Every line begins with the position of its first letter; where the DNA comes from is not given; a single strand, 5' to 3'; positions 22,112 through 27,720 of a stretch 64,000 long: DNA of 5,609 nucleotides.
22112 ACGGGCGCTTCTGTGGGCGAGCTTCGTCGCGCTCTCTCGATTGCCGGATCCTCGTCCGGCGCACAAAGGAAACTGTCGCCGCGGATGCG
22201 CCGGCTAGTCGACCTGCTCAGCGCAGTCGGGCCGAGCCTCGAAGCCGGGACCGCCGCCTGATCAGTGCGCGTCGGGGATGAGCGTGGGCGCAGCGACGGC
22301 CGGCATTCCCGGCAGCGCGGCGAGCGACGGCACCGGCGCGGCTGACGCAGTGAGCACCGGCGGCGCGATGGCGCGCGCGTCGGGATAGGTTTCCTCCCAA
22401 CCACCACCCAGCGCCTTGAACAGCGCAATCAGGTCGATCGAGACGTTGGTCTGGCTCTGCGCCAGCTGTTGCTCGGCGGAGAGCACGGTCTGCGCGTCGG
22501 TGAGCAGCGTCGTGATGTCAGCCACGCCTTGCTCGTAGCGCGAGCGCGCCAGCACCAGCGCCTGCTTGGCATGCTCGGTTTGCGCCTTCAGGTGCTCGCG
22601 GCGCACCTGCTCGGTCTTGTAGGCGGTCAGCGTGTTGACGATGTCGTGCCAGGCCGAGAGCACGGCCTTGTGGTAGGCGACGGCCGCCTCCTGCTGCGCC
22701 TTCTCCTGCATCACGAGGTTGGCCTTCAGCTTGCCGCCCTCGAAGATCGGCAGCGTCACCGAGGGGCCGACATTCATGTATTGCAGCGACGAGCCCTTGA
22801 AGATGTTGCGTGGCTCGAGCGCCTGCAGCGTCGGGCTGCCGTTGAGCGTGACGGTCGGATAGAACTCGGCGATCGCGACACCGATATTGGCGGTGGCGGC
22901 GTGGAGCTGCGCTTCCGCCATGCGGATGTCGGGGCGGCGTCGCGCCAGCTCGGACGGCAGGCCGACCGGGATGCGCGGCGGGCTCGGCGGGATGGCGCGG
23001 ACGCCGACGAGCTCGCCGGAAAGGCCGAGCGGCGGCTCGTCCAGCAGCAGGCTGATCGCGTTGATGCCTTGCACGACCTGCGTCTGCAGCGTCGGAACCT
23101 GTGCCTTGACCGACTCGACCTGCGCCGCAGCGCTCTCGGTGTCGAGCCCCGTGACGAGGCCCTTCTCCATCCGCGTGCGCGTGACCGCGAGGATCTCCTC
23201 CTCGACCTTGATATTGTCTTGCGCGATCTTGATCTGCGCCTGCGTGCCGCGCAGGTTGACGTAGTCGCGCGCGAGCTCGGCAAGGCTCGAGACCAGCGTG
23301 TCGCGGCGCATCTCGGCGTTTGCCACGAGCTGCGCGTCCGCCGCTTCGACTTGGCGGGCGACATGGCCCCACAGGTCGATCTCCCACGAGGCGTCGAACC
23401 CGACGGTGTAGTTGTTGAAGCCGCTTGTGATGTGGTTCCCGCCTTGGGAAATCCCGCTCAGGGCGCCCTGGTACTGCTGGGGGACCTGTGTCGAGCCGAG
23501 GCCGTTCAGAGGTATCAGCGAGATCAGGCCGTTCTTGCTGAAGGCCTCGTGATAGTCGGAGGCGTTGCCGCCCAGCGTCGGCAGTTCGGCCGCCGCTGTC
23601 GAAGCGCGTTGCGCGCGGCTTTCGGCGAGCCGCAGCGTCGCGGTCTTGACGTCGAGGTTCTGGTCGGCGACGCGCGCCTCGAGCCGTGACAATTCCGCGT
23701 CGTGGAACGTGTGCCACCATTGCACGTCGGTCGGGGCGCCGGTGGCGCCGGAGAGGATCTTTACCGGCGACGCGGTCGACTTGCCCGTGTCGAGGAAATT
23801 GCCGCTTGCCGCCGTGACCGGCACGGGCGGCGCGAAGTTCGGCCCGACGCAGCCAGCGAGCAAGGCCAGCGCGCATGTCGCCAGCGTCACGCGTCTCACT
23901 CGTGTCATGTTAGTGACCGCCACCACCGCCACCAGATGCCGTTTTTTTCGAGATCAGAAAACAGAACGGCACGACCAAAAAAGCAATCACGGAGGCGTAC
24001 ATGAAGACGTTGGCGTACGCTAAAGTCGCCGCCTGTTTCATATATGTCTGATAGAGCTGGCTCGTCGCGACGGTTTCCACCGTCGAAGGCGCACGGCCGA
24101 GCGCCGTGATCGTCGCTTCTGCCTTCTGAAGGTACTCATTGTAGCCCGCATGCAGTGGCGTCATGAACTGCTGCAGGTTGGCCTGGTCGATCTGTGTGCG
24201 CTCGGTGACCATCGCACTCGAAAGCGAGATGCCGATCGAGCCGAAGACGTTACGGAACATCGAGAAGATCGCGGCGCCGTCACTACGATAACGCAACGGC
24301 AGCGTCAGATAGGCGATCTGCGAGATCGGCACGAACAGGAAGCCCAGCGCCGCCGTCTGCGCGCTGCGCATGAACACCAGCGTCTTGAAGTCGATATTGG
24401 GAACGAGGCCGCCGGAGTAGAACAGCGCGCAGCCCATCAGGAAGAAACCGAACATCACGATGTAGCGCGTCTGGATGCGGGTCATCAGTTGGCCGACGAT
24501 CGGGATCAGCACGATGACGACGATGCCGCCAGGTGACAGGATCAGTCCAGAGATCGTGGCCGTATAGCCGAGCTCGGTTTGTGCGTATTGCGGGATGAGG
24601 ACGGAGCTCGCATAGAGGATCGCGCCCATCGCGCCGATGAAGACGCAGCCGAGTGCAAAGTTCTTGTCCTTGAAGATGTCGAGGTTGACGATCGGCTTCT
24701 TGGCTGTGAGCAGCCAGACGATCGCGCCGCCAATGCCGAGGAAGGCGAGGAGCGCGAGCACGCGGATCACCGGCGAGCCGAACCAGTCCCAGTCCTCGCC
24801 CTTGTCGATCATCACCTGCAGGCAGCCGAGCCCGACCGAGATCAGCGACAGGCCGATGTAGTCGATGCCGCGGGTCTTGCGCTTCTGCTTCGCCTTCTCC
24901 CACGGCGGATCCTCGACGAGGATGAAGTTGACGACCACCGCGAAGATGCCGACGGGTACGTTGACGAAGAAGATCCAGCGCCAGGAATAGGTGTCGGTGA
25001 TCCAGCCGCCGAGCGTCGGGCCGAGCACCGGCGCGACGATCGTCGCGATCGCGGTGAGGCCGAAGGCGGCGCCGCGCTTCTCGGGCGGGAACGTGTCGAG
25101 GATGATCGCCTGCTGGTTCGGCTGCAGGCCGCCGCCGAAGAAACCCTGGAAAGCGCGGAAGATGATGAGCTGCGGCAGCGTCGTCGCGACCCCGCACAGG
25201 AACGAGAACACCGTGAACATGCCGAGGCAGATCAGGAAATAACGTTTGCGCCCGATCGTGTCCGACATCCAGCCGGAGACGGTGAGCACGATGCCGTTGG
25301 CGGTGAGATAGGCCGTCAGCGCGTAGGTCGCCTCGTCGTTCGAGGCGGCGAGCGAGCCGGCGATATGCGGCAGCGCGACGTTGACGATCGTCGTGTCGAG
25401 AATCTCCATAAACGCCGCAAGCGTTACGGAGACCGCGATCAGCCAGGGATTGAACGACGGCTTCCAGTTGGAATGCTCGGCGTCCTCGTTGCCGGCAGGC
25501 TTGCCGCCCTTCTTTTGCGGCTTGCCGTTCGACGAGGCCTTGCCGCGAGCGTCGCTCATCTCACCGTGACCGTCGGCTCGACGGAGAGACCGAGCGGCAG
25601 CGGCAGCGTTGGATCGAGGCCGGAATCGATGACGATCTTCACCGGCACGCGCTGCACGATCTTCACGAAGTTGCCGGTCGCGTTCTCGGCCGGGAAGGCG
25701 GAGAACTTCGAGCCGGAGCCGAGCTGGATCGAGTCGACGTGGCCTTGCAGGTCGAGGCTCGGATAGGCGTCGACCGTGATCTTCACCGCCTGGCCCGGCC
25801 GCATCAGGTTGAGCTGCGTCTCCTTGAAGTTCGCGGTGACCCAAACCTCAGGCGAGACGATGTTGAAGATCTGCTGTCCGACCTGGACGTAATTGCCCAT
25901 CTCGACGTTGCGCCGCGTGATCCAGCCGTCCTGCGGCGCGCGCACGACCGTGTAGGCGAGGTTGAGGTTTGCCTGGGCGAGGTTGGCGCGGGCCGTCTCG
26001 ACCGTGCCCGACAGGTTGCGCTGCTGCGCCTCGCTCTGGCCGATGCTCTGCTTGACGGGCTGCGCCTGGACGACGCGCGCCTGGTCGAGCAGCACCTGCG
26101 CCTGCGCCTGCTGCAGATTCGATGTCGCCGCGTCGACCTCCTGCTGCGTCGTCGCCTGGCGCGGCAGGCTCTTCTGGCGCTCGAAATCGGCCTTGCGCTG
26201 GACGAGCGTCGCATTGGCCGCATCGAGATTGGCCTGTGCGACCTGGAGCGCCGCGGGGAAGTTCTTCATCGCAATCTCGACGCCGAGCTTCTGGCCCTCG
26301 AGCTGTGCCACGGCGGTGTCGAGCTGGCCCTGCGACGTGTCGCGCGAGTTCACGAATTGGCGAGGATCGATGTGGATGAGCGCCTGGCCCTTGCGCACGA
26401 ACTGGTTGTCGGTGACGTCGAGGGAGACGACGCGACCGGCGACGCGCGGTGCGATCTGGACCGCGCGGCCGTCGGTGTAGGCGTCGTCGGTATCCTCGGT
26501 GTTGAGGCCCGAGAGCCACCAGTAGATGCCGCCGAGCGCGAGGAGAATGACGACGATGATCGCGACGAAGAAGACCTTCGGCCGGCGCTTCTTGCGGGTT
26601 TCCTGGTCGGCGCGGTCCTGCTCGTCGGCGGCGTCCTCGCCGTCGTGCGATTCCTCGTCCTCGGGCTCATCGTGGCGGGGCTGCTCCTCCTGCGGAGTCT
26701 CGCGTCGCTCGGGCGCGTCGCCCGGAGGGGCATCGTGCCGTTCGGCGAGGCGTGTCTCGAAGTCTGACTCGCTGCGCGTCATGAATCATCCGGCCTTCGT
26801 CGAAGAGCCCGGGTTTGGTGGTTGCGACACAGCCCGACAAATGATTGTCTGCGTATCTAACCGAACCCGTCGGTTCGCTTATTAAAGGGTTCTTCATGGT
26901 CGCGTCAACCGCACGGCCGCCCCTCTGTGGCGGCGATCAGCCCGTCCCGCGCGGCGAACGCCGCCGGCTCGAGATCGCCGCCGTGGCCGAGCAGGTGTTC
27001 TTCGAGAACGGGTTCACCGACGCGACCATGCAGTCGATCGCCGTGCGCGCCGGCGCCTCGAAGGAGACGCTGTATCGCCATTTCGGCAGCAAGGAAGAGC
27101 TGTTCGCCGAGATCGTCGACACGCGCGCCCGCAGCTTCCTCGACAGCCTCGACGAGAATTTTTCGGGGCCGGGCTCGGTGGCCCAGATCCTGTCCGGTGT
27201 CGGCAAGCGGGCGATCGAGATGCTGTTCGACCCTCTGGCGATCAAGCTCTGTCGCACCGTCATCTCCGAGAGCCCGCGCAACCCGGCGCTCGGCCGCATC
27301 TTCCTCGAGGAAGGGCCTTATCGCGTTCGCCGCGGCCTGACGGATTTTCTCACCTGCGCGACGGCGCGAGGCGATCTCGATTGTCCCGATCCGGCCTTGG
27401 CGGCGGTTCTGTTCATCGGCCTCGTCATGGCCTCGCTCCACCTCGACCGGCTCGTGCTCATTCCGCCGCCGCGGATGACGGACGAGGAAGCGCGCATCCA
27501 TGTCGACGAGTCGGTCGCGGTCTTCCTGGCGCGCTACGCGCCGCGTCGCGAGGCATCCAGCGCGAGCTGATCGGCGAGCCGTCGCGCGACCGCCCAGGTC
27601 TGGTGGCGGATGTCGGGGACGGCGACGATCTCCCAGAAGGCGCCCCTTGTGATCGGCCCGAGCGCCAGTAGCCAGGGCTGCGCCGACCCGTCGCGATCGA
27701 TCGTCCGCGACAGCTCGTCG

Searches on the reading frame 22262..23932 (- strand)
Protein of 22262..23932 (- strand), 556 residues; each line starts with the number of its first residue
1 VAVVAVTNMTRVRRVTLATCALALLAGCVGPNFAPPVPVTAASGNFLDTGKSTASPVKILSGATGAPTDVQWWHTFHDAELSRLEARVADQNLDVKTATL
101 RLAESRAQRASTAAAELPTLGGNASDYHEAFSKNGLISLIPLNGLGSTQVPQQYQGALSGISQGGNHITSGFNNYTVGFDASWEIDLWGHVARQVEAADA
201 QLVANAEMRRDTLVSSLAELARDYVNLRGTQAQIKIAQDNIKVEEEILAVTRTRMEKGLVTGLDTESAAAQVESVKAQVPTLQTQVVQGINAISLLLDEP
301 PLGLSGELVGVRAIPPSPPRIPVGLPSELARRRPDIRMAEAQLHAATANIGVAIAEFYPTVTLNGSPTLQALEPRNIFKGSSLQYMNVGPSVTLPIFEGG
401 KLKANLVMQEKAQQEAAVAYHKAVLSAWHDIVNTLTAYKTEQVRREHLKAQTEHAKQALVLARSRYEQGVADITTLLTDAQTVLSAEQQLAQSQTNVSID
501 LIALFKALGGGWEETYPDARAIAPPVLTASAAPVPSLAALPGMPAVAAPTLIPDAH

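Call 68: search_protein_families(library=pfam, proteins=[window:22262-23932:-], max_evalue=0.00001)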
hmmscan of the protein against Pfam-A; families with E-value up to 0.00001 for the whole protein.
window:22262-23932:- (556 aa): 1 family
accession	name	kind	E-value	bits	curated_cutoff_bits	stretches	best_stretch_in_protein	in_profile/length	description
PF02321.23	OEP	-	3.1e-38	131.9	22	2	329-509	8-187/187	Outer membrane efflux protein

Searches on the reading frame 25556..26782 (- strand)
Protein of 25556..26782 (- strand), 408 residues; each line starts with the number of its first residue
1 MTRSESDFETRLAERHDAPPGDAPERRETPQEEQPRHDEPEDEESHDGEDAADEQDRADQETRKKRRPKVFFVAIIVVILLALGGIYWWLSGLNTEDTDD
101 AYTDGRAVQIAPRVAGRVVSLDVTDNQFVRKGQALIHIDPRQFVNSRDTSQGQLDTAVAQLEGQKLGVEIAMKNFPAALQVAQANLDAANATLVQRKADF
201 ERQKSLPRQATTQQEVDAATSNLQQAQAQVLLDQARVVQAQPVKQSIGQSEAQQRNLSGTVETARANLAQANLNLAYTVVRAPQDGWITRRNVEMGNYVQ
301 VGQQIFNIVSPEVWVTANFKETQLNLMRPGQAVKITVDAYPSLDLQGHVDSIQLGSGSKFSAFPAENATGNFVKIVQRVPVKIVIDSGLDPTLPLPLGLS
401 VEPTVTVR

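Call 68: search_protein_families(library=pfam, proteins=[window:25556-26782:-], max_evalue=0.00001)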
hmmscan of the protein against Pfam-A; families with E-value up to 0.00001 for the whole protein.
window:25556-26782:- (408 aa): 4 families
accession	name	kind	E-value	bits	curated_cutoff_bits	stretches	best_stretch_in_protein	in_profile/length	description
PF16576.10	HlyD_D23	-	1.8e-20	73.6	30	1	104-352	16-184/214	Barrel-sandwich domain of CusB or HlyD membrane-fusion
PF13437.12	HlyD_3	-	3.1e-15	57.2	22.2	1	279-364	1-88/106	HlyD family secretion protein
PF13533.13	Biotin_lipoyl_2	-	6.5e-11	42.2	29.8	1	108-139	1-32/32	Biotin-lipoyl like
PF00529.27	CusB_dom_1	-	2e-07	31.6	26.5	1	85-402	5-84/89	Cation efflux system protein CusB domain 1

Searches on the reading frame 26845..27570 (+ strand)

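Call 68: search_protein_families(library=pfam, proteins=[window:26845-27570:+], max_evalue=0.00001)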
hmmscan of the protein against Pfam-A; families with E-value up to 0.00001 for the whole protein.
window:26845-27570:+ (241 aa): 3 families
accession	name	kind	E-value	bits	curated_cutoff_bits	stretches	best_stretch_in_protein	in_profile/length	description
PF14246.11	TetR_C_7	-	1e-31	109.8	22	1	115-233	2-119/119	AefR-like transcriptional repressor, C-terminal domain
PF00440.29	TetR_N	-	1.3e-15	57.3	24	1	45-90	2-47/47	Bacterial regulatory proteins, tetR family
PF16859.10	TetR_C_11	-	3.7e-06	27.7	32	1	110-201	5-97/113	Tetracyclin repressor-like, C-terminal domain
